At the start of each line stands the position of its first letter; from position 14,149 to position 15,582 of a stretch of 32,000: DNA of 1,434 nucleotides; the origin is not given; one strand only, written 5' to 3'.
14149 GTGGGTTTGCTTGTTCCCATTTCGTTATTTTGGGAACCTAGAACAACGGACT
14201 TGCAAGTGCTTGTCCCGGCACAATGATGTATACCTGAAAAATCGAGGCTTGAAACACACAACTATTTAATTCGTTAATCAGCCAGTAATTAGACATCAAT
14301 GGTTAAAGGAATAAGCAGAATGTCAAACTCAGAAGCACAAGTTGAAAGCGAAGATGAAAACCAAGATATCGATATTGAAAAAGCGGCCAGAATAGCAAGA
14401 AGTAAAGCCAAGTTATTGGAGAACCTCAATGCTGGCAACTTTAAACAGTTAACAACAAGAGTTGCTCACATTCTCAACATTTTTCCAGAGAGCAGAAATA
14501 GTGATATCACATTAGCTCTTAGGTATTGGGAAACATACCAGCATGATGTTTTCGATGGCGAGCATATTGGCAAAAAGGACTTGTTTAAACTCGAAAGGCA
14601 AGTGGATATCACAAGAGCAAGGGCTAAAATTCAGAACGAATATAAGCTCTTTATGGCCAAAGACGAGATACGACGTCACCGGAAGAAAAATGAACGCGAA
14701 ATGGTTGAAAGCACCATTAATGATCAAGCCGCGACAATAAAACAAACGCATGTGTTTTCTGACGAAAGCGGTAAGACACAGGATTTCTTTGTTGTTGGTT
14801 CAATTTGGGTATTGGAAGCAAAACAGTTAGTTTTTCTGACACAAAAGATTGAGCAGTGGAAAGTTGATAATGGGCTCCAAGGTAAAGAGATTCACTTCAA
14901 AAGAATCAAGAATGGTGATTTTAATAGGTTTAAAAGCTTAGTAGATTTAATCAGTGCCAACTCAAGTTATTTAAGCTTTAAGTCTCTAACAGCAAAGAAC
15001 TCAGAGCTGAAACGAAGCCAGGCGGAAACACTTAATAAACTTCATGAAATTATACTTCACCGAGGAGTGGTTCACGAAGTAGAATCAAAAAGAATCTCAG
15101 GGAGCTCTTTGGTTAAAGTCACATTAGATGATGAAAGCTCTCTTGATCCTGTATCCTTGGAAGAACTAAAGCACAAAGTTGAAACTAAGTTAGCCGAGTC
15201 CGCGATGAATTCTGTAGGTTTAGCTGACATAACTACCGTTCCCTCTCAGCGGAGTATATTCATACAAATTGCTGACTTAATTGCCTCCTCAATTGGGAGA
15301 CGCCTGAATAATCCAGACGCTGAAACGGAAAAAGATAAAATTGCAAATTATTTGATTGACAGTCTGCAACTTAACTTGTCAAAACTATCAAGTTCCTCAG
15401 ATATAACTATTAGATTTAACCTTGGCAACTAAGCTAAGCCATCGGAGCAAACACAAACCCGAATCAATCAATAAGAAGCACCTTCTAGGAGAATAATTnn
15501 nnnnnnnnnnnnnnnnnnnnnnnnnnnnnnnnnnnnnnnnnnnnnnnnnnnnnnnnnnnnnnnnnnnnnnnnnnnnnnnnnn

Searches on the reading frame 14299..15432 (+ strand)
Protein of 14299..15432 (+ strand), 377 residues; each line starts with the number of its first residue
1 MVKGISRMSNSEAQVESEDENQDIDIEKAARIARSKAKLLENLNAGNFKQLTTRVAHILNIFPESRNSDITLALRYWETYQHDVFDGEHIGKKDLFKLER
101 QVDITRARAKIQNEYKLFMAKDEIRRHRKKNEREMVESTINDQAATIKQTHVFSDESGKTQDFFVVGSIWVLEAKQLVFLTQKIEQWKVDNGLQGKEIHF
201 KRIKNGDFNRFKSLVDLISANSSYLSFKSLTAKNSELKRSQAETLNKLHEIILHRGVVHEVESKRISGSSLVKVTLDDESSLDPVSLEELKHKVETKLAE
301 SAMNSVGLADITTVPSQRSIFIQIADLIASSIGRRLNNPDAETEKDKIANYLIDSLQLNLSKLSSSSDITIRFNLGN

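Call 4: search_protein_families(library=pfam, proteins=[window:14299-15432:+], max_evalue=1)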
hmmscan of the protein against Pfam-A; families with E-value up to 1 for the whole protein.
window:14299-15432:+ (377 aa): 3 families
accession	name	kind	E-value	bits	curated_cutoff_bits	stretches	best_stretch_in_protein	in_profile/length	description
PF12686.12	DUF3800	-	2.9e-11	44.7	21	1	151-335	1-149/149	Protein of unknown function (DUF3800)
PF20338.3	DUF6633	-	0.15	13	27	1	198-235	28-65/105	Family of unknown function (DUF6633)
PF00416.27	Ribosomal_S13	-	0.19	12.6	31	0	221-260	73-112/128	Ribosomal protein S13/S18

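Call 5: search_protein_families(library=padloc, proteins=[window:14299-15432:+], max_evalue=1)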
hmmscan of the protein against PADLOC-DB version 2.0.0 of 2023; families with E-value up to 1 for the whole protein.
window:14299-15432:+ (377 aa): 2 families
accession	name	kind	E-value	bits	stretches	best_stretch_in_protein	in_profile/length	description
PDLC04353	PDC-M04A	-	9.1e-16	55.9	1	149-366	4-216/232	-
PDLC04354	PDC-M04A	-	4.9e-05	21.3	1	198-354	11-157/190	-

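Call 6: search_protein_families(library=ncbifam, proteins=[window:14299-15432:+], max_evalue=1)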
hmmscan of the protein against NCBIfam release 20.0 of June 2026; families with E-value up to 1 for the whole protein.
window:14299-15432:+ (377 aa): 0 families

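Call 11: find_homologous_proteins(query=window:14299-15432:+)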
Query window:14299-15432:+ (377 aa): 444 proteins with E <= 0.001 among 6423 candidates; the best 120 are listed.
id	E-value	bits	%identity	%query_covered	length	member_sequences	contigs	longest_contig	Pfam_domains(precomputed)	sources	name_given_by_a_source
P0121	3.2e-231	784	100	98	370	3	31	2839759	PF12686.13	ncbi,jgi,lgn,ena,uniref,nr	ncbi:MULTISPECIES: DUF3800 domain-containing protein [Idiomarina]|uniref:DUF3800 domain-containing p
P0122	3.8e-148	511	65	95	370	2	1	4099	PF12686.13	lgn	-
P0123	7.6e-144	497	62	97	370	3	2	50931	PF12686.13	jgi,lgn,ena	-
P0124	2.2e-142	492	63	96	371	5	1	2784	PF12686.13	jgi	jgi:hypothetical protein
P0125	1.4e-138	480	62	97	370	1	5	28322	PF12686.13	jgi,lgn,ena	-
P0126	2.3e-126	439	60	93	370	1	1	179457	PF12686.13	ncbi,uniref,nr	ncbi:DUF3800 domain-containing protein [Paraglaciecola arctica]|uniref:DUF3800 domain-containing pro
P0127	1.2e-123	430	57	98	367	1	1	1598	PF12686.13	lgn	-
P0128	2.8e-87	311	68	55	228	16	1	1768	-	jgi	jgi:hypothetical protein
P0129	1.7e-85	305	44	93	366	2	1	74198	PF12686.13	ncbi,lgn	-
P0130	9.8e-84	299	45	90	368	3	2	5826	PF12686.13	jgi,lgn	jgi:hypothetical protein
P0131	2.9e-83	298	43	89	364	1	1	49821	PF12686.13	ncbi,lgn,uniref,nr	ncbi:MAG: DUF3800 domain-containing protein [Zhongshania sp.]|uniref:DUF3800 domain-containing prote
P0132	9.3e-83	296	43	90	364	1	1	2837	PF12686.13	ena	-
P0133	5.8e-82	293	43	94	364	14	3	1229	PF12686.13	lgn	-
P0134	6.3e-82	293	44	92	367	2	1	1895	PF12686.13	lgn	-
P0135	7.5e-82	293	43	93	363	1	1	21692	PF12686.13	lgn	-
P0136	8.5e-82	293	43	94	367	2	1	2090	PF12686.13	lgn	-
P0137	1.0e-81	293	43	93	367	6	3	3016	PF12686.13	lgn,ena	-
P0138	1.1e-81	292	44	91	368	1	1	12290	PF12686.13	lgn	-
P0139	1.3e-81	292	42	94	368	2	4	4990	PF12686.13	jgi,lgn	jgi:hypothetical protein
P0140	1.9e-81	292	41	92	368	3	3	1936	PF12686.13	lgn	-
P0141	2.3e-81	291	41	96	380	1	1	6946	PF12686.13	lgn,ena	-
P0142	2.4e-81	291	42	94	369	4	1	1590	PF12686.13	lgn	-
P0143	3.8e-81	291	42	94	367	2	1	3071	PF12686.13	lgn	-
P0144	1.5e-80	289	42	94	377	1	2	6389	PF12686.13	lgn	-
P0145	1.8e-80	289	43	91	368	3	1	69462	PF12686.13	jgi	jgi:hypothetical protein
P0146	2.3e-80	288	41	94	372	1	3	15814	PF12686.13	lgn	-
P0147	2.4e-80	288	43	94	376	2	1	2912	PF12686.13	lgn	-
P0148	3.1e-80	288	42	94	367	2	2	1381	PF12686.13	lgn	-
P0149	3.1e-80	288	40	92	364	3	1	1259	PF12686.13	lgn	-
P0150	4.8e-80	287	42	94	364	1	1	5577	PF12686.13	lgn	-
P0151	5.8e-80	287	43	93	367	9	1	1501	PF12686.13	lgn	-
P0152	6.0e-80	287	41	90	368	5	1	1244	PF12686.13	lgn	-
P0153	1.6e-79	285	41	94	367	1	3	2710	PF12686.13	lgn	-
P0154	1.8e-79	285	41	92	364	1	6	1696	PF12686.13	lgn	-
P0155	2.7e-79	285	42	94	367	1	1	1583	PF12686.13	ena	-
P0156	3.1e-79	284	42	93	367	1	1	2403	PF12686.13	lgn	-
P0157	3.2e-79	284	42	89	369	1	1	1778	PF12686.13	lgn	-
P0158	3.5e-79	284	41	93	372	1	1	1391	PF12686.13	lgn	-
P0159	5.3e-79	284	39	97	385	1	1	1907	PF12686.13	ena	-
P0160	7.7e-79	283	41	94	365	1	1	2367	PF12686.13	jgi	jgi:hypothetical protein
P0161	7.9e-79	283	42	92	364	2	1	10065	PF12686.13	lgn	-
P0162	1.3e-78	282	41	94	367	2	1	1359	PF12686.13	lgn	-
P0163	1.5e-78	282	42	94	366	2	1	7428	PF12686.13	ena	-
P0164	2.1e-78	282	41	94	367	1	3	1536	PF12686.13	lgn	-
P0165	2.4e-78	282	40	94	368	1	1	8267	PF12686.13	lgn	-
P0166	3.1e-78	281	39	95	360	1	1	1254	PF12686.13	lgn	-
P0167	3.6e-78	281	41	89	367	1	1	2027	PF12686.13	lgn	-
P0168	6.1e-78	280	41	91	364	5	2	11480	PF12686.13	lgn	-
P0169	6.4e-78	280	41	88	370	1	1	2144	PF12686.13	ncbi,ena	-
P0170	6.8e-78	280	41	87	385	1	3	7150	PF12686.13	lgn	-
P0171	7.3e-78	280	41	92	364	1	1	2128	PF12686.13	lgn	-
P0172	9.7e-78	280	41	94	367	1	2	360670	PF12686.13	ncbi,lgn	ncbi:MAG: DUF3800 domain-containing protein [Pseudomonadota bacterium]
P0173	1.3e-77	279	41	92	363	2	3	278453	PF12686.13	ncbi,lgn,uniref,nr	ncbi:DUF3800 domain-containing protein [Nitrosomonas sp. HPC101]|uniref:DUF3800 domain-containing pr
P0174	1.4e-77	279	40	94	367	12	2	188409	PF12686.13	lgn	-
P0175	2.1e-77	278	42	89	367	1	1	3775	PF12686.13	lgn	-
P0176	2.4e-77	278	41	94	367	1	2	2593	PF12686.13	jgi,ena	-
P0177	2.7e-77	278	42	85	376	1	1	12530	PF12686.13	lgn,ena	-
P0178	2.9e-77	278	41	93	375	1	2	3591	PF12686.13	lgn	-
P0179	3.4e-77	278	40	90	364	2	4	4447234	PF12686.13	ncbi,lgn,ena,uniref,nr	ncbi:DUF3800 domain-containing protein [Marinobacter sp. LV10MA510-1]|uniref:DUF3800 domain-containi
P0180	4.6e-77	277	39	91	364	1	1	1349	PF12686.13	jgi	jgi:flagellar biosynthesis/type III secretory pathway chaperone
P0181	5.0e-77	277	41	88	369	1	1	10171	PF12686.13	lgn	-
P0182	5.2e-77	277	42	89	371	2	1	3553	PF12686.13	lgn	-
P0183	5.3e-77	277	42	88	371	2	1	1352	PF12686.13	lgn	-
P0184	6.0e-77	277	43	89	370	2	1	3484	PF12686.13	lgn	-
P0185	1.0e-76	276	42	93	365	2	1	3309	PF12686.13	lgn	-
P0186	1.7e-76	275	40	94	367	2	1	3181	PF12686.13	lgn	-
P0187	1.8e-76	275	41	89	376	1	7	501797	PF12686.13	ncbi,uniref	ncbi:DUF3800 domain-containing protein [Paraburkholderia sp. BR14263]|uniref:DUF3800 domain-containi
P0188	1.9e-76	275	39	95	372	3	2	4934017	PF12686.13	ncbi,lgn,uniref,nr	ncbi:DUF3800 domain-containing protein [Pseudomonas sediminis]|uniref:DUF3800 domain-containing prot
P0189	1.9e-76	275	39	93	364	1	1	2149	PF12686.13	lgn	-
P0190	1.9e-76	275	41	90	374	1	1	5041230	PF12686.13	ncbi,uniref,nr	ncbi:DUF3800 domain-containing protein [Chromobacterium vaccinii]|uniref:DUF3800 domain-containing p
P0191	2.2e-76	275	42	86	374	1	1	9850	PF12686.13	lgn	-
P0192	2.8e-76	275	41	94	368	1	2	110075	PF12686.13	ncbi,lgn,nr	ncbi:MAG: DUF3800 domain-containing protein [Methylococcales bacterium]|nr:DUF3800 domain-containing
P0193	4.0e-76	274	40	91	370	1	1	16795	PF12686.13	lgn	-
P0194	7.4e-76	273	41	90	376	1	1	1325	PF12686.13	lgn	-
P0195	8.0e-76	273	39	93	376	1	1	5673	PF12686.13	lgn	-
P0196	1.1e-75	273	42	85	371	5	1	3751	PF12686.13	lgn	-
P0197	1.2e-75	273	41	93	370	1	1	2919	PF12686.13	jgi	jgi:flagellar biosynthesis/type III secretory pathway chaperone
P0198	1.3e-75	273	40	94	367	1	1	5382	PF12686.13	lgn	-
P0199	1.4e-75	272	41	88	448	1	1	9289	PF12686.13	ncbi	-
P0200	1.5e-75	272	41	89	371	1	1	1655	PF12686.13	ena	-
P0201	1.5e-75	272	39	92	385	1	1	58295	PF12686.13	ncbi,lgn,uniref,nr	ncbi:hypothetical protein PIGHUM_04600 [Pigmentiphaga humi]|uniref:DUF3800 domain-containing protein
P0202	1.8e-75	272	41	90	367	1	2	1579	PF12686.13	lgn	-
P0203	1.8e-75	272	42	85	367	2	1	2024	PF12686.13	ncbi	-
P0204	2.2e-75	272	40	90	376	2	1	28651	PF12686.13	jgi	jgi:Protein of unknown function (DUF3800)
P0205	3.4e-75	271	40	91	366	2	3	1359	PF12686.13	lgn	-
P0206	3.7e-75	271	40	89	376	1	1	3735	PF12686.13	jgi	jgi:hypothetical protein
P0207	4.1e-75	271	40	93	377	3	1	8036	PF12686.13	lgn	-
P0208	4.4e-75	271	40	88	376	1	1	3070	PF12686.13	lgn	-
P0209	4.6e-75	271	39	89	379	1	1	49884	PF12686.13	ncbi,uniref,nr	ncbi:DUF3800 domain-containing protein [Burkholderia sp. Bp9090]|uniref:DUF3800 domain-containing pr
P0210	5.2e-75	271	41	85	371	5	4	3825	PF12686.13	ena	-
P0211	6.8e-75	270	40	91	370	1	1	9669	PF12686.13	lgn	-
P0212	1.4e-74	269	39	93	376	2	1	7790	PF12686.13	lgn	-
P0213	1.8e-74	269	39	89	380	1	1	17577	PF12686.13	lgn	-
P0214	1.8e-74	269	41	93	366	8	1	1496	PF12686.13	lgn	-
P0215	2.9e-74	268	42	89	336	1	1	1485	PF12686.13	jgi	-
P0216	3.7e-74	268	40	95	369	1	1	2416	PF12686.13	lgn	-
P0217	3.8e-74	268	39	94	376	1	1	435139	PF12686.13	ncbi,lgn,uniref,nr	ncbi:DUF3800 domain-containing protein [Paraburkholderia sp. BCC1886]|uniref:DUF3800 domain-containi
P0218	3.9e-74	268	39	94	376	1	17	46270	PF12686.13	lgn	-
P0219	4.9e-74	267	39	89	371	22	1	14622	PF12686.13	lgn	-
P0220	5.7e-74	267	40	85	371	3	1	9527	PF12686.13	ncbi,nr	ncbi:MAG: DUF3800 domain-containing protein [Marichromatium sp.]|nr:DUF3800 domain-containing protei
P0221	5.9e-74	267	40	89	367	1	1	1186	PF12686.13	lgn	-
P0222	7.4e-74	267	40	86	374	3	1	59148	PF12686.13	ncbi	-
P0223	8.0e-74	267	41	85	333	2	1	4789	PF12686.13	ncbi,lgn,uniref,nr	ncbi:DUF3800 domain-containing protein [Halomonas urmiana]|uniref:DUF3800 domain-containing protein 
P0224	1.5e-73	266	41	90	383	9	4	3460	PF12686.13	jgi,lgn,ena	jgi:hypothetical protein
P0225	1.5e-73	266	40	85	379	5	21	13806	PF12686.13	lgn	-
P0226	1.8e-73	266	41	86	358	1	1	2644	PF12686.13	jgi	jgi:hypothetical protein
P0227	1.9e-73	265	40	85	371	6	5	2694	PF12686.13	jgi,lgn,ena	-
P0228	2.5e-73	265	40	92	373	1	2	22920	PF12686.13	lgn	-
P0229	4.1e-73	264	38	94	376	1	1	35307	PF12686.13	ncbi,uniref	ncbi:DUF3800 domain-containing protein [Paraburkholderia sp. 22099]|uniref:DUF3800 domain-containing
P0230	6.8e-73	264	40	85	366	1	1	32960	PF12686.13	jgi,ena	-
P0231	7.5e-73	264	39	89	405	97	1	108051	PF12686.13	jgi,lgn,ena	-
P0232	8.0e-73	263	41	86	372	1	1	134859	PF12686.13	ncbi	-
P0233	9.4e-73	263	39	86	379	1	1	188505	PF12686.13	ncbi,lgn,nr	ncbi:DUF3800 domain-containing protein [Burkholderia multivorans]|nr:DUF3800 domain-containing prote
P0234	9.5e-73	263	38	96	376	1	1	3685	PF12686.13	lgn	-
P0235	9.8e-73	263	41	85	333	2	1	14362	PF12686.13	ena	-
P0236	1.0e-72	263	38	90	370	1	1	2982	PF12686.13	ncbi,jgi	jgi:hypothetical protein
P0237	1.1e-72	263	41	85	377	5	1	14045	PF12686.13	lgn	-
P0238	1.9e-72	262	41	82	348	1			PF12686.13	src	-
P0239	2.1e-72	262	41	85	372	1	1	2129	PF12686.13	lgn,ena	-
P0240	2.1e-72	262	39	90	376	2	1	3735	PF12686.13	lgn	-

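Call 12: find_encoding_contigs(protein=P0188, flank=6000, max_places=3)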
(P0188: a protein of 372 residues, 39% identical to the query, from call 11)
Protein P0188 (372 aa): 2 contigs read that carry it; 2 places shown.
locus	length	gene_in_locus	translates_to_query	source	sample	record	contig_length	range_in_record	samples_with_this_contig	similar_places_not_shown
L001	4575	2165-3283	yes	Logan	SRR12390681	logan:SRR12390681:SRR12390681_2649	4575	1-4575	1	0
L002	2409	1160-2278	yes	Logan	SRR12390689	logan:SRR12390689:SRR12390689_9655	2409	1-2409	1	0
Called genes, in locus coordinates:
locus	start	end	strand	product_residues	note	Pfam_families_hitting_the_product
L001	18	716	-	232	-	PF04231:Endonuclease_1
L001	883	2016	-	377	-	PF21088:MS_channel_1st, PF00924:MS_channel_2nd, PF21082:MS_channel_3rd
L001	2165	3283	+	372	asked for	PF12686:DUF3800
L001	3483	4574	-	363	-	?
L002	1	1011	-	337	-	?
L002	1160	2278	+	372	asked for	PF12686:DUF3800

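Call 15: find_encoding_contigs(protein=P0126, flank=6000, max_places=2)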
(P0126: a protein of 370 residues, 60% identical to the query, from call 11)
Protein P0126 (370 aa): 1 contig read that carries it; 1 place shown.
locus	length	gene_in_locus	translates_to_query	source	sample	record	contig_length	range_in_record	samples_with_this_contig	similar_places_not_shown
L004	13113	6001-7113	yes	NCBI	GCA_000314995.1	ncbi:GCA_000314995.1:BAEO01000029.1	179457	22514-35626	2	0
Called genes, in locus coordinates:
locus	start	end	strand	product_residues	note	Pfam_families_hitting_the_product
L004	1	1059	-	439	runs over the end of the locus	PF07690:MFS_1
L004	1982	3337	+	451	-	PF01408:GFO_IDH_MocA, PF21252:Glyco_hydro_109_C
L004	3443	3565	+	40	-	-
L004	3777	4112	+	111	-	PF01381:HTH_3 (weak)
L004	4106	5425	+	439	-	PF13657:Couple_hipA, PF07804:HipA_C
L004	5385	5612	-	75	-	-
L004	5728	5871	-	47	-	-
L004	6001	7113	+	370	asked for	PF12686:DUF3800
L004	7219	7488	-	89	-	PF00312:Ribosomal_S15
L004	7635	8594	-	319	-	PF01509:TruB_N, PF16198:TruB_C_2, PF09157:TruB-C_2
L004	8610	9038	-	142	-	PF02033:RBFA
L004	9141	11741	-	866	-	PF04760:IF2_N (weak), PF08364:IF2_assoc, PF04760:IF2_N, PF00009:GTP_EFTU, PF01926:MMR_HSR1, PF22042:EF-G_D2, PF11987:IF-2, PF03144:GTP_EFTU_D2, +2 more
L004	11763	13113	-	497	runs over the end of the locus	PF08529:NusA_N, PF00575:S1 (weak), PF13184:KH_NusA_1st, PF26594:KH_NusA_2nd, PF14520:HHH_5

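Call 16: find_encoding_contigs(protein=P0123, flank=6000, max_places=2)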
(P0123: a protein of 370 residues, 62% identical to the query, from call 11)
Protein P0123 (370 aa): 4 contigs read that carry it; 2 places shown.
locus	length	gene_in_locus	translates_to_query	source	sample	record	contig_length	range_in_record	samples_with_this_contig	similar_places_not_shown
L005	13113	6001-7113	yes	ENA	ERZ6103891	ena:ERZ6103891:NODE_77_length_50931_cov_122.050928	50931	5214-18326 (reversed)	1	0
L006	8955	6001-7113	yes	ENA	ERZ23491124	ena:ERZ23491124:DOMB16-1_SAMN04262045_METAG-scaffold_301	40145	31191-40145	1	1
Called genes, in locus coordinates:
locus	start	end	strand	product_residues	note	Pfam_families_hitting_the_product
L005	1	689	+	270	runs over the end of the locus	PF01863:YgjP-like, PF08325:WLM (weak)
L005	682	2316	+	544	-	PF00005:ABC_tran (faint), PF02463:SMC_N, PF13175:AAA_15, PF13476:AAA_23, PF13555:AAA_29 (faint), PF13304:AAA_21, PF13175:AAA_15 (weak)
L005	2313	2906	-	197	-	PF12161:HsdM_N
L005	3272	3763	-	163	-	-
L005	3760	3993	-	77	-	-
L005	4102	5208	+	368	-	-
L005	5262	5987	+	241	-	-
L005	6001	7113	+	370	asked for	PF12686:DUF3800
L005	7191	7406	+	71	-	-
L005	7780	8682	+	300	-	PF06750:A24_N_bact, PF01478:Peptidase_A24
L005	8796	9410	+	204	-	PF01121:CoaE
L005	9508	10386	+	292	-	PF07072:ZapD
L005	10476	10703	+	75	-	PF03884:YacG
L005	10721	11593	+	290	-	PF24827:AstE_AspA_cat, PF04952:AstE_AspA_hybrid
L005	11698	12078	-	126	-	PF00293:NUDIX, PF22327:Nudt16-like (weak), PF14815:NUDIX_4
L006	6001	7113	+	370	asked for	PF12686:DUF3800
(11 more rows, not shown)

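Call 23: find_related_loci(query=A2, collection=metagenome_contigs, flank=8000)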
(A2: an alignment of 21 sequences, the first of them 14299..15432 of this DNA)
Query A2 (377 aa) in metagenome_contigs; peptide patterns used: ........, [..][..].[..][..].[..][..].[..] (x = any residue, [..] = any of these).
600 stretches matched a pattern (row limit reached: there are more); 133 encode a relative of the query (tblastn E <= 1e-3); the best 80 are kept; 80 distinct loci.
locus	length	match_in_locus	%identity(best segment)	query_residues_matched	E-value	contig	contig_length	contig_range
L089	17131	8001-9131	100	1-377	0e+0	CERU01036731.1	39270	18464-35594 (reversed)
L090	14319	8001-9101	62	10-375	2e-142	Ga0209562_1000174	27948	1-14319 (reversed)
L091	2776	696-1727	43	17-362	1e-92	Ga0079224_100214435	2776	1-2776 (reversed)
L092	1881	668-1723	42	7-360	6e-94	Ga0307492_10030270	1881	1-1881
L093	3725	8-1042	43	15-360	2e-88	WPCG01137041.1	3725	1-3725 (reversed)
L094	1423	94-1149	42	8-362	6e-94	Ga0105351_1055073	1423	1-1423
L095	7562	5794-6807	42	24-362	8e-87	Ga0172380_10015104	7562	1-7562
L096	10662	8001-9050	42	8-360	3e-86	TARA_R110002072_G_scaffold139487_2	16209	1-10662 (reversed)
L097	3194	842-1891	42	8-360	2e-87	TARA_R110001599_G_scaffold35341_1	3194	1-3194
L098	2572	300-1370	41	5-362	3e-88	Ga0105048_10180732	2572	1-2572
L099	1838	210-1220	41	25-362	7e-90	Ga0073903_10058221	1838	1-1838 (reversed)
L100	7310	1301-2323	41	19-360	2e-85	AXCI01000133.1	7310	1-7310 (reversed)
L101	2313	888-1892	41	27-362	2e-87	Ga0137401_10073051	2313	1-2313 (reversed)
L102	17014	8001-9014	40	24-362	7e-83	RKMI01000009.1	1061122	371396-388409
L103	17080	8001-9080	39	16-375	1e-82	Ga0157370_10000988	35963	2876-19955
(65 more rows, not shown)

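Call 27: search_solved_structures(query=A2, max_evalue=10)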
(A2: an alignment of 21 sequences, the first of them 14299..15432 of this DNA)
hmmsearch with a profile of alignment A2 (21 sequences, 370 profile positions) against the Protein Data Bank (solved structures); distinct sequences matched with E-value up to 10: 0.
